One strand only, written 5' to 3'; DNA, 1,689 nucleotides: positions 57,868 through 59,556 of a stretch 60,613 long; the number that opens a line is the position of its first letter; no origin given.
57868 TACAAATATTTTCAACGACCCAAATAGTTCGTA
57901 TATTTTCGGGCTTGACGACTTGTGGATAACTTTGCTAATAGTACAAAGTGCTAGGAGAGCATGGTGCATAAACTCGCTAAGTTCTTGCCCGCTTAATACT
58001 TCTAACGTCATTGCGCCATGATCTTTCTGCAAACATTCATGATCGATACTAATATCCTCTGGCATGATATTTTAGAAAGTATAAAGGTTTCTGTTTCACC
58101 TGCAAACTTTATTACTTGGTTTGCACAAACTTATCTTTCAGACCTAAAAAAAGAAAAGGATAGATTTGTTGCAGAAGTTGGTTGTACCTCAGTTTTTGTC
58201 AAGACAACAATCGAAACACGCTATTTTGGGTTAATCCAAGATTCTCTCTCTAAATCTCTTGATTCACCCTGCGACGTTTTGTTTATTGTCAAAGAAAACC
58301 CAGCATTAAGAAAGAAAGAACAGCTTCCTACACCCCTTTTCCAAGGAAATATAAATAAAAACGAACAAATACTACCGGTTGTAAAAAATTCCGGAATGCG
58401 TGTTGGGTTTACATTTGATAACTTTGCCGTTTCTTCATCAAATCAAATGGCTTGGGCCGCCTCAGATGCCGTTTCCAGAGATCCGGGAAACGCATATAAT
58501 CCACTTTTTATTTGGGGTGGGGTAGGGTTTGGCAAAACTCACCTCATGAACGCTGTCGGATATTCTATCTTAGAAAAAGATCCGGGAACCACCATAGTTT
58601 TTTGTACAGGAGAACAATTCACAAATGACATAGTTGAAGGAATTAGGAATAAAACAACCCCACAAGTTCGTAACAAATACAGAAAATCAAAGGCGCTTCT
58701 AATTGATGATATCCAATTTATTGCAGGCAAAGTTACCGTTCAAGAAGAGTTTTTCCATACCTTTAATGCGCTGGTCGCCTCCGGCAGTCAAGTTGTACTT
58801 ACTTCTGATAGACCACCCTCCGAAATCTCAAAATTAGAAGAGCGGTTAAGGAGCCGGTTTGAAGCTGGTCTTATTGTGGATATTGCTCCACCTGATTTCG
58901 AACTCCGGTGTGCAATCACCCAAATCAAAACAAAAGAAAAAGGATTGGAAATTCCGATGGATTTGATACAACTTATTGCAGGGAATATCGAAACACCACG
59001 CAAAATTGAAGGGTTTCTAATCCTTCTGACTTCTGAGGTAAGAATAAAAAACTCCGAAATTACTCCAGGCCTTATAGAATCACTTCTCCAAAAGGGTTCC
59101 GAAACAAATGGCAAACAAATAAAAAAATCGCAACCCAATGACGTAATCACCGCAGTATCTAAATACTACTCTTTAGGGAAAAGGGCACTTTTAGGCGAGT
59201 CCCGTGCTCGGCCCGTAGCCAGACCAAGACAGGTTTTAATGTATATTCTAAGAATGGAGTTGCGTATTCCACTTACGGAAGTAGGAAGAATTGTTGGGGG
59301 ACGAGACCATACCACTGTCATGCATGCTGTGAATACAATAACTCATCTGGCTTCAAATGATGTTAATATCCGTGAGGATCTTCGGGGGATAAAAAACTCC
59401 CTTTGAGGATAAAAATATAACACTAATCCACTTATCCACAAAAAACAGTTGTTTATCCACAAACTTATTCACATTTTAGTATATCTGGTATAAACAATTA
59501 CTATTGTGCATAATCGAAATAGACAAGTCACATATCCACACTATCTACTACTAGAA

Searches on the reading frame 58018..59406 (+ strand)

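Call 76: search_protein_families(library=pfam, proteins=[window:58018-59406:+], max_evalue=0.001)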
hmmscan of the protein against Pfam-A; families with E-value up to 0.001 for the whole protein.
window:58018-59406:+ (462 aa): 6 families
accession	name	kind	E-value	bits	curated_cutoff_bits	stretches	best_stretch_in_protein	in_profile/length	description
PF00308.24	Bac_DnaA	-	5.1e-61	206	23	1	131-288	5-162/162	Bacterial DnaA ATPAse domain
PF08299.17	Bac_DnaA_C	-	7.8e-21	74.3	31.5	1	374-441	2-69/69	Bacterial dnaA protein helix-turn-helix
PF11638.13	DnaA_N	-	6.1e-07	29.5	24.6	1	14-78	3-64/65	DnaA N-terminal domain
PF03969.22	AFG1_ATPase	-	2.5e-05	23.9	27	1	158-272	59-173/361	AFG1-like ATPase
PF01695.23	IstB_IS21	-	5.7e-05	23.2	24.1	1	163-267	95-196/238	IstB-like ATP binding protein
PF00004.35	AAA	-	0.00056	20.8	21.2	0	164-283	2-125/131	ATPase family associated with various cellular activities (AAA)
